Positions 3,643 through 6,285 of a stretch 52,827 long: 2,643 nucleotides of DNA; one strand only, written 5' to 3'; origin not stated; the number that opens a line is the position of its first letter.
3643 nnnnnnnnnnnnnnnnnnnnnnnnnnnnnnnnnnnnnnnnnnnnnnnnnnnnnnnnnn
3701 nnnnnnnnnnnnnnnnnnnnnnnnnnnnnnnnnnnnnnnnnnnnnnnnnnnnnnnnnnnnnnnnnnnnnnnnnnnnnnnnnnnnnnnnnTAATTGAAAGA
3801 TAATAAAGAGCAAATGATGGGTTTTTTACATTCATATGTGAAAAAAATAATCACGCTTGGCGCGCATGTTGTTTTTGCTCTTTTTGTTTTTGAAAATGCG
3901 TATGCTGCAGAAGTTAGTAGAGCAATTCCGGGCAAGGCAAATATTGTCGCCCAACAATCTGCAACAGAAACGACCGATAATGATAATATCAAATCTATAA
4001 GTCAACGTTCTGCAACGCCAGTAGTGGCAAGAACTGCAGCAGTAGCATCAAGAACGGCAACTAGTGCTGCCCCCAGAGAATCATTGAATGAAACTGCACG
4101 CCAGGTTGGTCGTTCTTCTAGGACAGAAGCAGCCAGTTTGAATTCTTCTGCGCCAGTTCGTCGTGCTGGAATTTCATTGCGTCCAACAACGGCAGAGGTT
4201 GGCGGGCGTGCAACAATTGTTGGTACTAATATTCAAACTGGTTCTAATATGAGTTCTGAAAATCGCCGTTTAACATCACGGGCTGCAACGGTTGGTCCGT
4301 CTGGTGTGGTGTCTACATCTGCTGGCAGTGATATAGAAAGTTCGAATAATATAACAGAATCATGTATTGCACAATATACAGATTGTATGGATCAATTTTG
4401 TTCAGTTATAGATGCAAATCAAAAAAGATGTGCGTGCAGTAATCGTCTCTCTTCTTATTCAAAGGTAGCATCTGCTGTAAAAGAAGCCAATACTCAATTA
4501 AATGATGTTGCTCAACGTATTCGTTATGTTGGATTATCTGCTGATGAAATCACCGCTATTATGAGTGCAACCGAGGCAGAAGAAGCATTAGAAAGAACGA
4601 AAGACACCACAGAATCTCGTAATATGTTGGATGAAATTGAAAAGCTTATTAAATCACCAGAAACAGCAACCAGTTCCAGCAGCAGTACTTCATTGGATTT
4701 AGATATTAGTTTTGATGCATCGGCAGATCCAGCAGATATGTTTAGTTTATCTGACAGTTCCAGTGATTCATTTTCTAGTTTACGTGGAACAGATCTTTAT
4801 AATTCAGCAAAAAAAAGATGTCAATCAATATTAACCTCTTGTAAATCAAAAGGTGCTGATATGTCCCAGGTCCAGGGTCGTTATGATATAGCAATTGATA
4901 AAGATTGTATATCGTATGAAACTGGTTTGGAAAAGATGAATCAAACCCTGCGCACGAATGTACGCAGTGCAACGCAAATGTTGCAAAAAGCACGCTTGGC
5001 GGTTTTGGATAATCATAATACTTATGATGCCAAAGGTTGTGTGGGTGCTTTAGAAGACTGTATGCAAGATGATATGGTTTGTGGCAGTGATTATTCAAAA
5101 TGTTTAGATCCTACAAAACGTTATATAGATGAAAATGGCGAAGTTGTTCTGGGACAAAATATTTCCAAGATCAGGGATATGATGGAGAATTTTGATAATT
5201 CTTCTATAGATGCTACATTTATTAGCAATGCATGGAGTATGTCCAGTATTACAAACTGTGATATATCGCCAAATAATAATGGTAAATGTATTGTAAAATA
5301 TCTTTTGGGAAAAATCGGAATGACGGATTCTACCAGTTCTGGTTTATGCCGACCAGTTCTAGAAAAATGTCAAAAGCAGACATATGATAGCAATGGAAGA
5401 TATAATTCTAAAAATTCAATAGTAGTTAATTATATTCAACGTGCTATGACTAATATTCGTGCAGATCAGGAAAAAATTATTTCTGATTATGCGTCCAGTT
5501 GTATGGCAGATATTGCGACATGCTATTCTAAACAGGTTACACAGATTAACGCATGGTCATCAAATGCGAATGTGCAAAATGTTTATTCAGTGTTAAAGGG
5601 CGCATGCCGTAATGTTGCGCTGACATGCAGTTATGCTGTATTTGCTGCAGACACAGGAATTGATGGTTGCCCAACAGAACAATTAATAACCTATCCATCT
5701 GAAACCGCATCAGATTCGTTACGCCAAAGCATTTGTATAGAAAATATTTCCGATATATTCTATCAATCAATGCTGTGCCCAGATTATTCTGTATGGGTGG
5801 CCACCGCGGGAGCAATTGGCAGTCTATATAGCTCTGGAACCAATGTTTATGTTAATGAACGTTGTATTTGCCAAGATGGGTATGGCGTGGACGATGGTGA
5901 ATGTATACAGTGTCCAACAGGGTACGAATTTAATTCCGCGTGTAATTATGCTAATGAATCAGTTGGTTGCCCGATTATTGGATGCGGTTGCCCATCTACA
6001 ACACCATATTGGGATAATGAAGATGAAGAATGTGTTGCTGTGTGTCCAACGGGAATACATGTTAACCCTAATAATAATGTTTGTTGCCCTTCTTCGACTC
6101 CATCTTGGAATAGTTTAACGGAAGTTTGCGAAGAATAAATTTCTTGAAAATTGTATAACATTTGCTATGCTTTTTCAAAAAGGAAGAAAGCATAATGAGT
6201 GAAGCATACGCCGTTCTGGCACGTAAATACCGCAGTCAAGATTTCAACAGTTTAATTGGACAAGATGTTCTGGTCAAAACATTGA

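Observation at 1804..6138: Tandem pair of giant secreted cysteine-rich paralogues of no family I can name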

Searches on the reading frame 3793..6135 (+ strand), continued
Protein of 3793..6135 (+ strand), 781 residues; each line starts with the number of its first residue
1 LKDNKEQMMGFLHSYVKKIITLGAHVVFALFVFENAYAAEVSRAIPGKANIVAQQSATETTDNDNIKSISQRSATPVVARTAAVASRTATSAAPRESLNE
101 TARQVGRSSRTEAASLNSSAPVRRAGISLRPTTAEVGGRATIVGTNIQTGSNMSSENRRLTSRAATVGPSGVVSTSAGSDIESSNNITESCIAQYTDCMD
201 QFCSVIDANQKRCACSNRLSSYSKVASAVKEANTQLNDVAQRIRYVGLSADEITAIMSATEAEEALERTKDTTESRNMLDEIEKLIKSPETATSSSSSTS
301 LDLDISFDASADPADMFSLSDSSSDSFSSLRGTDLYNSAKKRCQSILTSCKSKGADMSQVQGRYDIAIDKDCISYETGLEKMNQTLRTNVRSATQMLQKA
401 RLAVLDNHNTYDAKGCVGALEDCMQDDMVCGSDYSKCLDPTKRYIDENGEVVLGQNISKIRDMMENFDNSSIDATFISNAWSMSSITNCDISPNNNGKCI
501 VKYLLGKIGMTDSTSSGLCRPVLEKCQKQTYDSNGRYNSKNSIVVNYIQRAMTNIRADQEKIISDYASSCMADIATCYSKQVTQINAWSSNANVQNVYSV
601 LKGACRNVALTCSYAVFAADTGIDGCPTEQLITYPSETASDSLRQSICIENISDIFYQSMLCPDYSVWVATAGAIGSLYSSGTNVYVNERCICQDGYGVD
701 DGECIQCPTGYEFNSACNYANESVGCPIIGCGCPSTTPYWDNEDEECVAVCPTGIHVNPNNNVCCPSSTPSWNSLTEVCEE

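Call 63: search_protein_representatives(alignment_id=A1)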
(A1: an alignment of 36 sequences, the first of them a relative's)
Query: 36 sequences, 761 profile positions. Proteins with E-value up to 0.001 (for the whole library): 774; up to 1e-10: 575; up to 1e-30: 310. The best 150 are listed.
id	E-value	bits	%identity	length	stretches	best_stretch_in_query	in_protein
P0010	0.0e+00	1084.1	-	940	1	1-742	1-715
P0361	0.0e+00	1071.6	-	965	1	1-745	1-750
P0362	0.0e+00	1066.1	-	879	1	1-689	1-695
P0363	0.0e+00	1060.5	-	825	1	7-749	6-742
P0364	0.0e+00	1053.7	-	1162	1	7-748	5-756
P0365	0.0e+00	1049.7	-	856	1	1-693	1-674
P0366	1.0e-295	999.7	-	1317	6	1-741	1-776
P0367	3.8e-291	984.5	-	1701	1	1-757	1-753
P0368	1.1e-281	953.3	-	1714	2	1-720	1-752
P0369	1.8e-276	936.0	-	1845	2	1-707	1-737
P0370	1.8e-266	903.0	-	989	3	1-721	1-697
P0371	1.2e-265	900.3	-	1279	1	1-742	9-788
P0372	8.0e-263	890.9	-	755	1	68-749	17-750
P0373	1.8e-256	869.9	-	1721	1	7-745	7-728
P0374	3.6e-253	859.0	-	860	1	24-740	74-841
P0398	6.8e-121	421.6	-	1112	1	67-600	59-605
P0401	1.2e-117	410.8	-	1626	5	24-748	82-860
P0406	4.6e-115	402.3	-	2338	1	13-630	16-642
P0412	1.8e-111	390.4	-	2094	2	22-472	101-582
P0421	7.3e-109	381.8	-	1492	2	10-713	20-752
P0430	4.9e-107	375.8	-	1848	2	23-472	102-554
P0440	5.9e-105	368.9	-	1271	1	69-600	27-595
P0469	1.0e-97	344.9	-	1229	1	74-722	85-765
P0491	1.4e-86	308.1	-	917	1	26-740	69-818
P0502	2.4e-75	271.0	-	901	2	19-477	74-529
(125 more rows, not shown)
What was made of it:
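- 774 clusters at 50% identity match the B profile (call 63).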

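Call 64: list_cluster_members(proteins=[P0367, P0369, P0398, P0406, P0412, P0421, P0440, P0469, P0491, P0502])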
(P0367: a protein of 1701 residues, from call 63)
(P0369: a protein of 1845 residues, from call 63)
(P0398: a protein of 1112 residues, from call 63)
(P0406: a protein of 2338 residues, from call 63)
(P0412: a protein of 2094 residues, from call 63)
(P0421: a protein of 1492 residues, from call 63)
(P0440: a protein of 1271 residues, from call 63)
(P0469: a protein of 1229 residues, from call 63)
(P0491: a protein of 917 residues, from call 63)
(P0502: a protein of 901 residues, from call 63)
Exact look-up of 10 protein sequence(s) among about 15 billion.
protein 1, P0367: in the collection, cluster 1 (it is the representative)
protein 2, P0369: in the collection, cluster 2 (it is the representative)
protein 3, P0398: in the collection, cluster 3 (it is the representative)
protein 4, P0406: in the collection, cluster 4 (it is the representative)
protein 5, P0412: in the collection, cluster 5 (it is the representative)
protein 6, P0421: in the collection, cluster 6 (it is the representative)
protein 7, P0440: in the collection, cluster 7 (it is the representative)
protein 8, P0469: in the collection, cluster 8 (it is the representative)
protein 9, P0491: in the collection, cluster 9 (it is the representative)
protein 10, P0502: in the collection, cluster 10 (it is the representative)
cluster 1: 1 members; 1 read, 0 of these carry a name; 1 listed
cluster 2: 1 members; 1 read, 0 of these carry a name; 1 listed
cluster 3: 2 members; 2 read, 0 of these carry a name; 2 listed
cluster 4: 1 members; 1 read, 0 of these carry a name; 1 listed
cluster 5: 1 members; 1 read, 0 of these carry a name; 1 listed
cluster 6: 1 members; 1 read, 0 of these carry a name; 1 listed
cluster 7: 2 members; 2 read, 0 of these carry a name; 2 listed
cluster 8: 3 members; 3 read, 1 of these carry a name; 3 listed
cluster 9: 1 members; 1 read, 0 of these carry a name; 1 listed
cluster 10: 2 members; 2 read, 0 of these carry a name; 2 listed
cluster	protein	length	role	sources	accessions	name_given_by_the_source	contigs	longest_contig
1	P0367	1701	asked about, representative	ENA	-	-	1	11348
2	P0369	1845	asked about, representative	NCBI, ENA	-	-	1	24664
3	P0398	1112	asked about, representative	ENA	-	-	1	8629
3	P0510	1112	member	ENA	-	-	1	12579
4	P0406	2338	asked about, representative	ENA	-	-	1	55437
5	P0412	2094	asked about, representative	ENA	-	-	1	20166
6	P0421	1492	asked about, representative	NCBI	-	-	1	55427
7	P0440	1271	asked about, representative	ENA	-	-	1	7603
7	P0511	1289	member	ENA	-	-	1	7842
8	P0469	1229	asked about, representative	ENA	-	-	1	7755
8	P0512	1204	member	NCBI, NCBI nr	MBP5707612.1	MAG: hypothetical protein J6W79_01295 [Alphaproteobacteria bacterium] | hypothetical protein [Alphaproteobacteria bacterium]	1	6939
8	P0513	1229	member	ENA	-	-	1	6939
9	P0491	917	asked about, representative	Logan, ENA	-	-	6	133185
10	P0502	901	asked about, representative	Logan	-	-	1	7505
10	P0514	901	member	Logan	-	-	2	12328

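Call 66: search_protein_families(library=pfam, proteins=[P0367, P0406, P0412, P0430, P0401], max_evalue=0.001)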
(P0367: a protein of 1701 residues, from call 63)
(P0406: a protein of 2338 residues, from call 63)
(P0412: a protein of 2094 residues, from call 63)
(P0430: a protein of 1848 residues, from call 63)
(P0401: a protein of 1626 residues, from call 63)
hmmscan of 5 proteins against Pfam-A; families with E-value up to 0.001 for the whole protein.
P0367 (1701 aa): 1 family
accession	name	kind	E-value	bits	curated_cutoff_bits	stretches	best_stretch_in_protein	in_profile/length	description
PF09479.16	Flg_new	-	2e-11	44.3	27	1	1074-1108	30-65/65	Listeria-Bacteroides repeat domain (List_Bact_rpt)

P0406 (2338 aa): 0 families

P0412 (2094 aa): 0 families

P0430 (1848 aa): 0 families

P0401 (1626 aa): 0 families

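Call 67: find_encoding_contigs(protein=P0406, flank=10000, max_places=1)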
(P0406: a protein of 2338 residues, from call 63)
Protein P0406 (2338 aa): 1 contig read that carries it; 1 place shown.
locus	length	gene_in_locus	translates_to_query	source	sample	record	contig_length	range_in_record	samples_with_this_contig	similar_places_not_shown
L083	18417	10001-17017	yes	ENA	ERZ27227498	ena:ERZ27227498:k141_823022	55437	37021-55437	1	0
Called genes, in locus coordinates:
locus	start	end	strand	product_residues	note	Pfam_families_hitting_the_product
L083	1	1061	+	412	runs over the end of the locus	PF28082:ZorA-like_t1 (faint), PF01442:Apolipoprotein (faint)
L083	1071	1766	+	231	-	PF00691:OmpA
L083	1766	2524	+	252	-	PF26739:DUF8245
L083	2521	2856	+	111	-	-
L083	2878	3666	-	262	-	PF03747:ADP_ribosyl_GH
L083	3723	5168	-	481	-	PF17289:Terminase_6C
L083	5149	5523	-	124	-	PF18932:DUF5681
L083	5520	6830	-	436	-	PF02195:ParB_N, PF01555:N6_N4_Mtase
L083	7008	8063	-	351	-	PF02661:Fic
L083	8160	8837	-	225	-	PF09509:Hypoth_Ymh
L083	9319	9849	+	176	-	-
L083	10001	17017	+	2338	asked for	-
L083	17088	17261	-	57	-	-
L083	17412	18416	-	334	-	?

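Call 69: find_encoding_contigs(protein=P0491, flank=10000, max_places=1)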
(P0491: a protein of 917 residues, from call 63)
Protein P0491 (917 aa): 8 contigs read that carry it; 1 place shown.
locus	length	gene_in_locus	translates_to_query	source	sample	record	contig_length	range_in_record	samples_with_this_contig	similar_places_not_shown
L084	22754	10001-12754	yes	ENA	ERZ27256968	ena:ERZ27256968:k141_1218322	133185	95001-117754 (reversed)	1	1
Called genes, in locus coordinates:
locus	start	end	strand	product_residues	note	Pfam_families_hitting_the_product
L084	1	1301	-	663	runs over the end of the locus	PF05649:Peptidase_M13_N, PF01431:Peptidase_M13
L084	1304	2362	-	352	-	PF04055:Radical_SAM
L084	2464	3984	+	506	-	PF17251:Pom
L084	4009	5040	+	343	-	PF13406:SLT_2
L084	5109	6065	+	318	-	PF00765:Autoind_synth (weak), PF13444:Acetyltransf_5, PF21926:FeeM (weak)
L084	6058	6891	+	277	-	PF01553:Acyltransferase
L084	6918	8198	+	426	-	PF00587:tRNA-synt_2b, PF03129:HGTP_anticodon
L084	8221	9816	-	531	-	PF13091:PLDc_2, PF00614:PLDc (weak)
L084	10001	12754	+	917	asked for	-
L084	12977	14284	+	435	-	PF05697:Trigger_N, PF00254:FKBP_C, PF05698:Trigger_C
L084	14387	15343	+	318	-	-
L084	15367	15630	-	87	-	-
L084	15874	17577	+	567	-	PF00575:S1 (weak), PF00575:S1, PF00575:S1, PF23459:S1_RRP5 (weak), PF00575:S1, PF23459:S1_RRP5 (weak), PF00575:S1, PF23459:S1_RRP5, +3 more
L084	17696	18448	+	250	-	-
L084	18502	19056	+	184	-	PF06414:Zeta_toxin, PF13671:AAA_33, PF00406:ADK, PF13207:AAA_17, PF13238:AAA_18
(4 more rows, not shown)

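Call 70: find_encoding_contigs(protein=P0421, flank=10000, max_places=1)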
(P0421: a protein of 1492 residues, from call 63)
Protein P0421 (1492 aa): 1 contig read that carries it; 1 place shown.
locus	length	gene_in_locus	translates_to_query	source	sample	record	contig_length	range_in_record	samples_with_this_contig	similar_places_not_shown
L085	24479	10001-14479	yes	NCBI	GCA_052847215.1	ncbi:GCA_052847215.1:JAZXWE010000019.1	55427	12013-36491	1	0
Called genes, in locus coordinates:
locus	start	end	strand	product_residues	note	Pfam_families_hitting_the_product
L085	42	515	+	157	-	PF00572:Ribosomal_L13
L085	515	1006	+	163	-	PF00380:Ribosomal_S9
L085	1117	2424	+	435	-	PF05697:Trigger_N, PF00254:FKBP_C, PF05698:Trigger_C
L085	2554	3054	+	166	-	-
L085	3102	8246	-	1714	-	-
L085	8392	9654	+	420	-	PF03952:Enolase_N, PF00113:Enolase_C, PF13378:MR_MLE_C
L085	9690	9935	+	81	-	-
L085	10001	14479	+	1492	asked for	PF09479:Flg_new (faint), PF07699:Ephrin_rec_like (weak)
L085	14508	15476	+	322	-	-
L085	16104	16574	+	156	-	PF01668:SmpB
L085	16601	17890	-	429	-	PF00871:Acetate_kinase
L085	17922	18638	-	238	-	PF01138:RNase_PH, PF03725:RNase_PH_C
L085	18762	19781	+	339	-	PF03706:LPG_synthase_TM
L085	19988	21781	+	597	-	PF10150:RNase_E_G, PF20833:RNase_E_G_Thio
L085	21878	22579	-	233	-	-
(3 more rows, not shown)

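Call 77: search_protein_families(library=phrogs, proteins=[window:3817-6135:+], max_evalue=0.01)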
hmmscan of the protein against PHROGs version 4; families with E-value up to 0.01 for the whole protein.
window:3817-6135:+ (773 aa): 0 families

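Call 78: fold_search(model_id=the predicted structure, library=viral)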
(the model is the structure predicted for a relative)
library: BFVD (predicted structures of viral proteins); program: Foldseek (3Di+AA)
matches with E <= 10: 60; with E <= 0.001: 0
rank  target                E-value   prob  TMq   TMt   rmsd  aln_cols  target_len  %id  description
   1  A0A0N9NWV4            2.7e-02  0.54  0.07  0.05  56.8       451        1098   12  (no name in the UniProt tables at hand)
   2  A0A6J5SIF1            1.8e-01  0.13  0.05  0.07  48.2       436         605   14  Uncharacterized protein [uncultured Caudovirales phage]
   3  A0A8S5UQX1            2.4e-01  0.10  0.07  0.06  51.5       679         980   10  Secretion activator protein, putative, Secretion activator, Porphyromonas gingivalis.3A [Podoviridae sp. ctQyH19]
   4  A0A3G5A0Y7            3.9e-01  0.08  0.08  0.09  19.8       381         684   15  Uncharacterized protein [Harvfovirus sp.]
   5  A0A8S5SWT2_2          5.9e-01  0.07  0.09  0.06  31.8       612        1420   10  Minor tail protein [Siphoviridae sp. ctZHD14]
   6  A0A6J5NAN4            5.9e-01  0.06  0.08  0.10  36.0       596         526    9  Uncharacterized protein [uncultured Caudovirales phage]
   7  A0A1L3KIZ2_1          9.5e-01  0.05  0.08  0.07  44.1       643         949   12  (no name in the UniProt tables at hand)
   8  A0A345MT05            1.0e+00  0.08  0.06  0.04  50.4       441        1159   12  Uncharacterized protein [crAssphage sp. isolate ctbg_1]
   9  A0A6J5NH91            1.2e+00  0.06  0.11  0.11  35.6       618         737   12  Uncharacterized protein [uncultured Caudovirales phage]
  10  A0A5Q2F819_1          1.4e+00  0.03  0.08  0.07  60.8       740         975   11  Tape measure protein [Gordonia phage Sixama]
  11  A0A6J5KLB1            1.5e+00  0.05  0.08  0.09  25.8       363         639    9  Uncharacterized protein [uncultured Caudovirales phage]
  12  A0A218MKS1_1          1.6e+00  0.02  0.06  0.04  44.5       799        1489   10  Uncharacterized protein [uncultured virus]
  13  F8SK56                1.7e+00  0.03  0.07  0.08  43.4       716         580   11  Virion structural protein [Pseudomonas phage PhiPA3]
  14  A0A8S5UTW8            1.8e+00  0.08  0.12  0.15  23.1       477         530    9  Tail tape measure [Myoviridae sp. ctvxP16]
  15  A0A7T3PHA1            1.8e+00  0.04  0.07  0.09  21.8       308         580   14  (no name in the UniProt tables at hand)
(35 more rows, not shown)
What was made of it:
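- On Phage structural proteins: BFVD's best was E 0.027, with TM-score under 0.1 (call 78).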

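Call 84: search_protein_families(library=pfam, proteins=[L057:12449-14227:-, L057:14237-14923:-, L057:15788-17107:+, L057:17123-18373:+, L057:18390-19097:+, L057:19134-19811:+, L057:19824-20348:+, L057:20422-21735:-], max_evalue=0.001)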
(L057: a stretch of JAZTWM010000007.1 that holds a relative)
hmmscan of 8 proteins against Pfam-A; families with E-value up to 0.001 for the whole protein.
L057:12449-14227:- (593 aa): 4 families
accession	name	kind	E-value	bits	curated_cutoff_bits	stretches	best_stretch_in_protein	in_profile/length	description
PF00834.25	Ribul_P_3_epim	-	4.7e-42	144.1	21.1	1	382-573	4-197/198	Ribulose-phosphate 3 epimerase family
PF14450.12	FtsA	-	4.5e-09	37.2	31.8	1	189-319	2-104/127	Cell division protein FtsA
PF11104.14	PilM_2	-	2.6e-07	30.3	27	1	185-241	180-236/340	Type IV pilus assembly protein PilM;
PF06723.19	MreB_Mbl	-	1.2e-05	24.8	27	1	183-323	143-302/327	MreB/Mbl protein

L057:14237-14923:- (229 aa): 1 family
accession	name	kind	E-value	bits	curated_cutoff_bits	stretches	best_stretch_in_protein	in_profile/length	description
PF03799.20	FtsQ_DivIB_C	-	2.3e-10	41.8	21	1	112-221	1-114/114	Cell division protein FtsQ/DivIB, C-terminal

L057:15788-17107:+ (440 aa): 0 families

L057:17123-18373:+ (417 aa): 2 families
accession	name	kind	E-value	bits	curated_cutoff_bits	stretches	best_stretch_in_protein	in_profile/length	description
PF02687.27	FtsX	-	8e-17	61.8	25.5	1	277-410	2-120/120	FtsX-like permease C-terminal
PF12704.14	MacB_PCD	-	8.9e-11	42.9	27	1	26-246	1-206/207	MacB-like periplasmic core domain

L057:18390-19097:+ (236 aa): 5 families
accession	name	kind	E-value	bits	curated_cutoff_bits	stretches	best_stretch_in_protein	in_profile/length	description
PF00005.33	ABC_tran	-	1e-32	114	25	1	41-185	5-136/137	ABC transporter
PF13304.12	AAA_21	-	1.7e-06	28.8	27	0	49-71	1-26/304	AAA domain, putative AbiEii toxin, Type IV TA system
PF02463.25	SMC_N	-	7.4e-06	26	40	1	49-230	26-211/220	RecF/RecN/SMC N terminal domain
PF13191.12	AAA_16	-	0.00014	22.8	32.6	0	45-227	22-150/167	AAA ATPase domain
PF13555.12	AAA_29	-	0.0002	21.5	27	1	42-65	17-40/61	P-loop containing region of AAA domain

L057:19134-19811:+ (226 aa): 0 families

L057:19824-20348:+ (175 aa): 0 families

L057:20422-21735:- (438 aa): 6 families
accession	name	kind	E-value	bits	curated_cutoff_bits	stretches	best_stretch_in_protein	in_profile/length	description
PF12631.12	MnmE_helical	-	1.7e-36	126.8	40.1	1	122-435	1-211/211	MnmE helical domain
PF10396.14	TrmE_N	-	3.1e-36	124.6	29.8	1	5-119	1-117/117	GTP-binding protein TrmE N-terminus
PF01926.29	MMR_HSR1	-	1.3e-22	80.5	21.9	1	217-305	1-87/113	50S ribosome-binding GTPase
PF02421.24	FeoB_N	-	7.1e-09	35.8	27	1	217-307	2-91/156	Ferrous iron transport protein B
PF00350.29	Dynamin_N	-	0.00012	22.6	27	1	218-295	1-75/168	Dynamin family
PF03193.22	RsgA_GTPase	-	0.00014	22.1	30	0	217-277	108-172/174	RsgA GTPase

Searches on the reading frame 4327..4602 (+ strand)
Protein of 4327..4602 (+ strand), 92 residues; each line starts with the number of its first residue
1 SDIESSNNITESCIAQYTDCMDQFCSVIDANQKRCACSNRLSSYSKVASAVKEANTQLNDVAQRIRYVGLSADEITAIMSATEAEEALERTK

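Call 89: search_solved_structures(query=window:4327-4602:+, max_evalue=10)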
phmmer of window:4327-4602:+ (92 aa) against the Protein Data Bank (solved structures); distinct sequences matched with E-value up to 10: 1.
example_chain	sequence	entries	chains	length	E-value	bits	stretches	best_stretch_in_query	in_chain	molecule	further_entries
8vd6_A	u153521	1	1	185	0.11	16.7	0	63-90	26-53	CAP REPEAT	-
